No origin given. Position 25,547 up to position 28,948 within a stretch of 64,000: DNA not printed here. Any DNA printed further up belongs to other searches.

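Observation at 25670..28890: AT-rich single-gene islet encoding a 1033-aa sacsin/MORC-type GHKL ATPase fused to a DUF3883 nuclease-like domain: candidate single-protein defense system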

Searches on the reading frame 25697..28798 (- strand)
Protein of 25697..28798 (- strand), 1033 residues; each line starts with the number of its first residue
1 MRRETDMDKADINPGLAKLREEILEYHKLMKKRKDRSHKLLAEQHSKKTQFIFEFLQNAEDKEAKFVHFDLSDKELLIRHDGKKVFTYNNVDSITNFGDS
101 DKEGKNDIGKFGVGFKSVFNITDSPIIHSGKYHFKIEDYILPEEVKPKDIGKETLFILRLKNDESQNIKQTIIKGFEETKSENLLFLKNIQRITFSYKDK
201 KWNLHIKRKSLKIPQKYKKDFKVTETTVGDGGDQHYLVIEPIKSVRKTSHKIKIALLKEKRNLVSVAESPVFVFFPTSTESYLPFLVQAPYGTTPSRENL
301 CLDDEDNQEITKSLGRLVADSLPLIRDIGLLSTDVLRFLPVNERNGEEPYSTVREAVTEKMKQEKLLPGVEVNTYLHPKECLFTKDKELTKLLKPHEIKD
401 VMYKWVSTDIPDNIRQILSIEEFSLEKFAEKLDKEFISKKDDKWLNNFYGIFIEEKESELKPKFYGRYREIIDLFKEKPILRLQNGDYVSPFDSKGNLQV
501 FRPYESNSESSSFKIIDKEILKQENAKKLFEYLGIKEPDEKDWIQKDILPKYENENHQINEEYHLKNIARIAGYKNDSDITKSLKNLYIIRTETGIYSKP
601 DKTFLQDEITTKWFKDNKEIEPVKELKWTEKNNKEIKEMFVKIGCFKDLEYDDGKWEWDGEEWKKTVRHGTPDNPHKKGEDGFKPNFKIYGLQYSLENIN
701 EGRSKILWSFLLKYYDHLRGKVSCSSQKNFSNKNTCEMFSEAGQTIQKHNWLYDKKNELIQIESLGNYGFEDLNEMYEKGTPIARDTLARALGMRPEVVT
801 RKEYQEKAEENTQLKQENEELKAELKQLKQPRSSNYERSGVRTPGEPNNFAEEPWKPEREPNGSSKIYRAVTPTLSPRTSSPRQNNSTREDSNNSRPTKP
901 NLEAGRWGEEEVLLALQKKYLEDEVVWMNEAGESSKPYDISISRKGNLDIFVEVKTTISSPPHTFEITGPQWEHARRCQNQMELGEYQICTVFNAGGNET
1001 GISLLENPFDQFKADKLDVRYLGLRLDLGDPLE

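Call 3: search_protein_families(library=pfam, proteins=[window:25697-28798:-], max_evalue=1)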
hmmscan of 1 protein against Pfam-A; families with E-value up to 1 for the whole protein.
window:25697-28798:- (1033 aa): 6 families
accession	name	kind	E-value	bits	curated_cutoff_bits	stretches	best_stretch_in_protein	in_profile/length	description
PF25794.1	SACS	-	6.2e-16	59.4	32.8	2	45-136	15-126/247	Sacsin domain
PF13020.12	NOV_C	-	2.5e-11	43.9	22.1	1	910-998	2-85/91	Protein NO VEIN, C-terminal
PF13589.12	HATPase_c_3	-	0.022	15.2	25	1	52-120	7-83/137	Histidine kinase-, DNA gyrase B-, and HSP90-like ATPase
PF04977.20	DivIC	-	0.19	12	28.9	1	801-830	23-52/80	Septum formation initiator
PF08869.16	XisI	-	0.41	11.5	25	0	22-83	14-75/110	XisI protein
PF07716.20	bZIP_2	-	0.88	10.1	22.3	0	801-830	24-53/54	Basic region leucine zipper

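Call 4: search_protein_families(library=padloc, proteins=[window:25697-28798:-], max_evalue=1)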
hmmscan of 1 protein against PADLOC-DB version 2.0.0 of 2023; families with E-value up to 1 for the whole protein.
window:25697-28798:- (1033 aa): 9 families
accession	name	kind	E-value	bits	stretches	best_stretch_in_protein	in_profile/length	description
PDLC03972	TmtA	-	6e-79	264.4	2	38-758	31-797/1302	-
PDLC03968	TmtA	-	1.2e-57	193.5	2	16-493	43-532/1486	-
PDLC03966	TmtA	-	3e-54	182.4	2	35-555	30-601/1655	-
PDLC03964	TmtA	-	1.5e-51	173.7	3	167-644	202-689/1538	-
PDLC03965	TmtA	-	1.5e-35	120.6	3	31-134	15-119/1370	-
PDLC03971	TmtA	-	5e-28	95.2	3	35-130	39-145/1782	-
PDLC03969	TmtA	-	7.7e-27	91.3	2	54-308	35-321/1563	-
PDLC03970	TmtA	-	5.8e-18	62.3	2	46-123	60-136/1552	-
PDLC05008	PDC-S36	-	0.00048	17.9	1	909-981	170-242/280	-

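Call 5: search_protein_families(library=ncbifam, proteins=[window:25697-28798:-], max_evalue=1)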
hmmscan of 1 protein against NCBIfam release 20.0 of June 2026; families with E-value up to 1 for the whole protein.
window:25697-28798:- (1033 aa): 2 families
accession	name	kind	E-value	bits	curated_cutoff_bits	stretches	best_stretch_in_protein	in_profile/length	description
NF047352.1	P_loop_sacsin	domain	2.4e-23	82.4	50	1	50-128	2-80/80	sacsin N-terminal ATP-binding-like domain-containing protein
NF002058.0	PRK00888.1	equivalog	0.022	14.6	101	1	800-838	32-70/111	cell division protein FtsB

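Call 8: find_homologous_proteins(query=window:25697-28798:-)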
Query window:25697-28798:- (1033 aa): 494 proteins with E <= 0.001 among 8000 candidates; the best 120 are listed.
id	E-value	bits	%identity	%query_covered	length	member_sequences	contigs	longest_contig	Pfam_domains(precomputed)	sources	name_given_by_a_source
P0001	0.0e+0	2354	100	100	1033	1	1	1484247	PF13020.13,PF25794.2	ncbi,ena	-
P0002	0.0e+0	1200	56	100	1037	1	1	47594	PF13020.13,PF25794.2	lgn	-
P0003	2.4e-258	878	45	99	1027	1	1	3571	PF13020.13,PF25794.2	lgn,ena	-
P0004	1.9e-204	700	42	93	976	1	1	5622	PF13020.13,PF25794.2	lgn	-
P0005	2.1e-117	412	32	96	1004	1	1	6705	PF13020.13,PF25794.2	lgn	-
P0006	9.8e-117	409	31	97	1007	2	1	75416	PF13020.13,PF25794.2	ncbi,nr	ncbi:MAG: DUF3883 domain-containing protein [Nitrospirota bacterium]|nr:DUF3883 domain-containing pr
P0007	1.0e-114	403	31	97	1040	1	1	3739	PF13020.13,PF25794.2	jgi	-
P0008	7.2e-113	397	31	96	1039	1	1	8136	PF13020.13,PF25794.2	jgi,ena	-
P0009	6.2e-112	394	31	96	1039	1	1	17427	PF13020.13,PF25794.2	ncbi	-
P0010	1.5e-111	392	31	96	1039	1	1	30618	PF13020.13,PF25794.2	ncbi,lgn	-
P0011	3.0e-108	381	29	97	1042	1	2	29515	PF13020.13,PF25794.2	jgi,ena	-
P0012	1.6e-107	379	30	97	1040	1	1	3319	PF13020.13,PF25794.2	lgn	-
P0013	2.0e-107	379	30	96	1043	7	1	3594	PF13020.13,PF25794.2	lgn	-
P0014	4.0e-107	378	29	96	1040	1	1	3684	PF13020.13,PF25794.2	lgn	-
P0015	1.4e-106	376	30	97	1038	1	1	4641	PF13020.13,PF25794.2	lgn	-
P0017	4.7e-104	367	30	96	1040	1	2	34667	PF13020.13,PF25794.2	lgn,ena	-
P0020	6.0e-103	364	29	95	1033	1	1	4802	PF13020.13,PF25794.2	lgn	-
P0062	2.8e-88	315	28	96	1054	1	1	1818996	PF13020.13,PF25794.2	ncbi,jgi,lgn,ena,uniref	ncbi:DUF3883 domain-containing protein [Thermodesulfovibrio sp. 3462-1]|jgi:hypothetical protein|uni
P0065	6.1e-88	314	29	97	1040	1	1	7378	PF13020.13,PF25794.2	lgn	-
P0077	1.8e-85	306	28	98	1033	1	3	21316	PF13020.13,PF25794.2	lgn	-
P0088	1.4e-82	296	27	93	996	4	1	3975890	PF13020.13,PF25794.2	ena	-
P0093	1.7e-81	293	27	96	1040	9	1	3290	PF13020.13,PF25794.2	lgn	-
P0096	1.0e-80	290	28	96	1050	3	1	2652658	PF13020.13,PF25794.2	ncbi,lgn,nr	ncbi:MAG: DUF3883 domain-containing protein [Ignavibacteria bacterium]|nr:DUF3883 domain-containing 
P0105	4.6e-77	278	27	93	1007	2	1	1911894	PF13020.13,PF25794.2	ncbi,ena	-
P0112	3.8e-72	262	26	93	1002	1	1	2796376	PF13020.13,PF13589.13,PF25794.2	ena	-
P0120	2.1e-65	239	33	32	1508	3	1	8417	PF25794.2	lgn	-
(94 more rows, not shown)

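Call 20: find_encoding_contigs(protein=P0001, flank=10000, max_places=3)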
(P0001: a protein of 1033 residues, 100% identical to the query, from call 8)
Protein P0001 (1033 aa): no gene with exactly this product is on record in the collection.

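Call 23: list_cluster_members(proteins=[P0001, P0002, P0003, P0006, P0062, P0088, P0105, P0112])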
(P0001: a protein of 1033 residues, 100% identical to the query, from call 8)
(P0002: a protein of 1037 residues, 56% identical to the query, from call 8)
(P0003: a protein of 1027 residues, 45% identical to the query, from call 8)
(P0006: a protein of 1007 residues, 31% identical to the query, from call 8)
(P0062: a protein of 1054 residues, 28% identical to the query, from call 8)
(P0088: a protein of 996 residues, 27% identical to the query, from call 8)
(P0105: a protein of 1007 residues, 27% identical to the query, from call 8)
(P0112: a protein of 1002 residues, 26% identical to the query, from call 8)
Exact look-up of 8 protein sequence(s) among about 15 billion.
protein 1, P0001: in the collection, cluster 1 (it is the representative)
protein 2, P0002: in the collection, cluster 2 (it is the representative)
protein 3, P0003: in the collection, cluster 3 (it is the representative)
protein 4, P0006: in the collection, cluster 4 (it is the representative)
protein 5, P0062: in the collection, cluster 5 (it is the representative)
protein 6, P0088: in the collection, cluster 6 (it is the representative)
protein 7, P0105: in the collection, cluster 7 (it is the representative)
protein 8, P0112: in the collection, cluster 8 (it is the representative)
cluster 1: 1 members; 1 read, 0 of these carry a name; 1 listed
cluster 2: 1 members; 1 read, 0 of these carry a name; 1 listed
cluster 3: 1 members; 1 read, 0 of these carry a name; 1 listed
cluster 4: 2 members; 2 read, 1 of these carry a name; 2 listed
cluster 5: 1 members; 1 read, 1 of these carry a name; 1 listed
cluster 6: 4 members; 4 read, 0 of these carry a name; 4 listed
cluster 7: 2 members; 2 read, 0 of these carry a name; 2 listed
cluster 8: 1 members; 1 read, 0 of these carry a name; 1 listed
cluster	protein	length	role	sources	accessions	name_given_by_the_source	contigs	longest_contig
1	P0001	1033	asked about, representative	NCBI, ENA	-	-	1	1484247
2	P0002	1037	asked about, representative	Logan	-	-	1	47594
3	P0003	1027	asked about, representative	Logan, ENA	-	-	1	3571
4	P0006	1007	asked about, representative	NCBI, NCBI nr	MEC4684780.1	MAG: DUF3883 domain-containing protein [Nitrospirota bacterium] | DUF3883 domain-containing protein [Nitrospirota bacterium]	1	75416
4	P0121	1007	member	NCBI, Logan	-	-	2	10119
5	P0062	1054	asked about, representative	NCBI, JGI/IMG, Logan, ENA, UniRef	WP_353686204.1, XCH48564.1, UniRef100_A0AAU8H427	DUF3883 domain-containing protein [Thermodesulfovibrio sp. 3462-1] | hypothetical protein | DUF3883 domain-containing protein n=1 Tax=Thermodesulfovibrio obliviosus TaxID=3118332 ...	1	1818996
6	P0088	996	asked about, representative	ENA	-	-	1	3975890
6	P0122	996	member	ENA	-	-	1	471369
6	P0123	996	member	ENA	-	-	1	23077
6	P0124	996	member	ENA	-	-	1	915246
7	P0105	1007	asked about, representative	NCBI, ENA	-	-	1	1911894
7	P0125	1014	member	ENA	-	-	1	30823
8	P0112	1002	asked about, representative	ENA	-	-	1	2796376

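Call 27: find_related_loci(query=A1, collection=genome_contigs, flank=10000)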
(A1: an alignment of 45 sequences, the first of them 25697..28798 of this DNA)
Query A1 (1033 aa) in genome_contigs; peptide patterns used: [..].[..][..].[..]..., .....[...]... (x = any residue, [..] = any of these).
600 stretches matched a pattern (row limit reached: there are more); 572 encode a relative of the query (tblastn E <= 1e-3); the best 80 are kept; 80 distinct loci.
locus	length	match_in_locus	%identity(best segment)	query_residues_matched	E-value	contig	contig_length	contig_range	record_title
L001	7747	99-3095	31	13-1017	2e-126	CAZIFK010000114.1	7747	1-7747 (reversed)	MAG TPA_asm: uncultured bacterium isolate binchicken_co62_21 genome assembly, contig: NODE_4625_length_7747_cov_13.55395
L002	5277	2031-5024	31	13-1017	9e-118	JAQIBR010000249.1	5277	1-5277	MAG: Bacteroidales bacterium isolate GH48 k119_286365, whole genome shotgun sequence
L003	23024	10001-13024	29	40-1026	4e-107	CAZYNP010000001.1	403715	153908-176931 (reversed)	MAG TPA_asm: uncultured Cytophagia bacterium isolate binchicken_co274_472 genome assembly, contig: NODE_19_length_403715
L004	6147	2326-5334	30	40-1017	2e-104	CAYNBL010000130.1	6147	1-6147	MAG TPA_asm: uncultured bacterium isolate binchicken_co9_147 genome assembly, contig: NODE_6224_length_6147_cov_7.337820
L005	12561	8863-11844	27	28-1026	2e-96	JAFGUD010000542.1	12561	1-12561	MAG: Bacteroidales bacterium isolate ZodW_maxbin.137 k87_23827672, whole genome shotgun sequence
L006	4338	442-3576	28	16-1026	7e-95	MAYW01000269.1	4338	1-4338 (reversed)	MAG: Candidatus Scalindua rubra isolate BSI-1 SCARUB_contig000269, whole genome shotgun sequence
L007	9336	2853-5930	28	40-1026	4e-91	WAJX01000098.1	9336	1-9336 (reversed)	MAG: Ferroglobus sp. isolate S009_18_esom k151_160699, whole genome shotgun sequence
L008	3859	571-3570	27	45-1026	3e-88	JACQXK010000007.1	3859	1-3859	MAG: Candidatus Omnitrophota bacterium isolate NC_groundwater_1513_Pr4_B-0.1um_40_4 SR1-18-B1_scaffold_53195, whole geno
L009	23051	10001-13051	28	40-1027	2e-95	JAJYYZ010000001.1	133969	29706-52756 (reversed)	MAG: bacterium isolate FK4.bin83 NODE_107_length_133969_cov_2.274099, whole genome shotgun sequence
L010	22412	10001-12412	28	18-798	1e-81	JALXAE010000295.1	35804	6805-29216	MAG: Syntrophobacterales bacterium isolate T2_metabat1_scaf2bin.240 T2_NODE_785_length_35804_cov_2.775093, whole genome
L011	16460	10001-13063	28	40-1017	3e-81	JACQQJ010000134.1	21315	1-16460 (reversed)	MAG: Nitrospinota bacterium isolate NC_groundwater_1330_Ag_S-0.2um_39_55 S_p2_S4_coassembly_k141_2286158, whole genome s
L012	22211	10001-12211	28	36-752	7e-78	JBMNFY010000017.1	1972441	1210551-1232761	MAG: Kiritimatiellia bacterium isolate SBF912LR0HQ0162 contig_5049, whole genome shotgun sequence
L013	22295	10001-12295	27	39-796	6e-78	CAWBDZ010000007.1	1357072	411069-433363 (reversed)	MAG: uncultured Actinomycetota bacterium isolate MFD00731.bin.1.245 genome assembly, contig: contig_23667, whole genome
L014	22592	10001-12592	28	35-889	1e-74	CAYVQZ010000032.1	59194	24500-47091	MAG TPA_asm: uncultured bacterium isolate binchicken_co17_451 genome assembly, contig: NODE_1629_length_59194_cov_26.215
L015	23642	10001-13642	28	40-1009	2e-74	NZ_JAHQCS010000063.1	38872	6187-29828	Evansella tamaricis strain CGMCC 1.15917 1450, whole genome shotgun sequence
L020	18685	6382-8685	29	40-798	6e-74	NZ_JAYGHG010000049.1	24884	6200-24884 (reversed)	Nodularia harveyana UHCC-0300 NODE_49_length_24884_cov_28.148402, whole genome shotgun sequence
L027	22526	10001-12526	26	36-878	2e-71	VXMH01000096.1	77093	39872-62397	MAG: Caldilineaceae bacterium SB0661_bin_32 NODE_414_length_77093_cov_56.046769, whole genome shotgun sequence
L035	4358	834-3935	26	17-1018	1e-70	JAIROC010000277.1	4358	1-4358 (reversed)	MAG: Bacteroidales bacterium isolate Cd354_bin6 k119_13139, whole genome shotgun sequence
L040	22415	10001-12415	28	39-801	4e-68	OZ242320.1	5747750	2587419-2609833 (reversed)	MAG: Candidatus Latescibacterota bacterium isolate 06f19266-885c-4d39-bf7e-e57a8b9e9c03 genome assembly, chromosome: 1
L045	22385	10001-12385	26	36-799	1e-66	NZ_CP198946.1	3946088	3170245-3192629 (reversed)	Rhodobacter capsulatus strain SP18 chromosome, complete genome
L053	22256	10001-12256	27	36-760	8e-67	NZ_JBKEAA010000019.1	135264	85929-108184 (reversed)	MAG: Castellaniella sp. isolate VLC_110 c_000003259459, whole genome shotgun sequence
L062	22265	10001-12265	26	40-757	1e-64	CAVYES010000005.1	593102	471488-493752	MAG: Candidatus Bathyarchaeota archaeon isolate MFD04492.bin.1.118 genome assembly, contig: contig_20786, whole genome s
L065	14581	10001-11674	31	36-572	4e-64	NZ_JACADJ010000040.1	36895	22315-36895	Desulfobacter latus strain AcRS2 NODE_80_length_36895_cov_38.672759, whole genome shotgun sequence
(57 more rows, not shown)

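Call 30: find_encoding_contigs(protein=P0002, flank=10000, max_places=2)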
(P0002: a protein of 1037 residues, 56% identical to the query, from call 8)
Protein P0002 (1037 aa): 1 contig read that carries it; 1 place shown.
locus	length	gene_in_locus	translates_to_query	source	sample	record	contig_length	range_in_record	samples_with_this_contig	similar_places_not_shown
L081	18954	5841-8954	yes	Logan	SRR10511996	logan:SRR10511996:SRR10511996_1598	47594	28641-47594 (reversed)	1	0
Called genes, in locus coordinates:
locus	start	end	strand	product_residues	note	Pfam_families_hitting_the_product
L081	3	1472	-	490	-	?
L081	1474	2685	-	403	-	PF08886:GshA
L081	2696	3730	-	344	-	PF13462:Thioredoxin_4, PF01323:DSBA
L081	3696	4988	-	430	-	PF00206:Lyase_1, PF10397:ADSL_C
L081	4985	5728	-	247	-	PF00753:Lactamase_B, PF23023:Anti-Pycsar_Apyc1 (weak), PF12706:Lactamase_B_2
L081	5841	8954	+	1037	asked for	PF25794:SACS, PF13020:NOV_C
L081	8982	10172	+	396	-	PF01128:IspD, PF12804:NTP_transf_3, PF02542:YgbB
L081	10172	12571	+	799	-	PF13567:DUF4131, PF03772:Competence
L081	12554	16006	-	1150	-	PF02811:PHP, PF07733:DNA_pol3_alpha, PF17657:DNA_pol3_finger, PF14579:HHH_6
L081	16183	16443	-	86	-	PF00076:RRM_1, PF28442:DUF8400 (weak)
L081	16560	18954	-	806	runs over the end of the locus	PF02190:LON_substr_bdg, PF00004:AAA, PF07728:AAA_5 (weak), PF22667:Lon_lid, PF05362:Lon_C, PF13541:ChlI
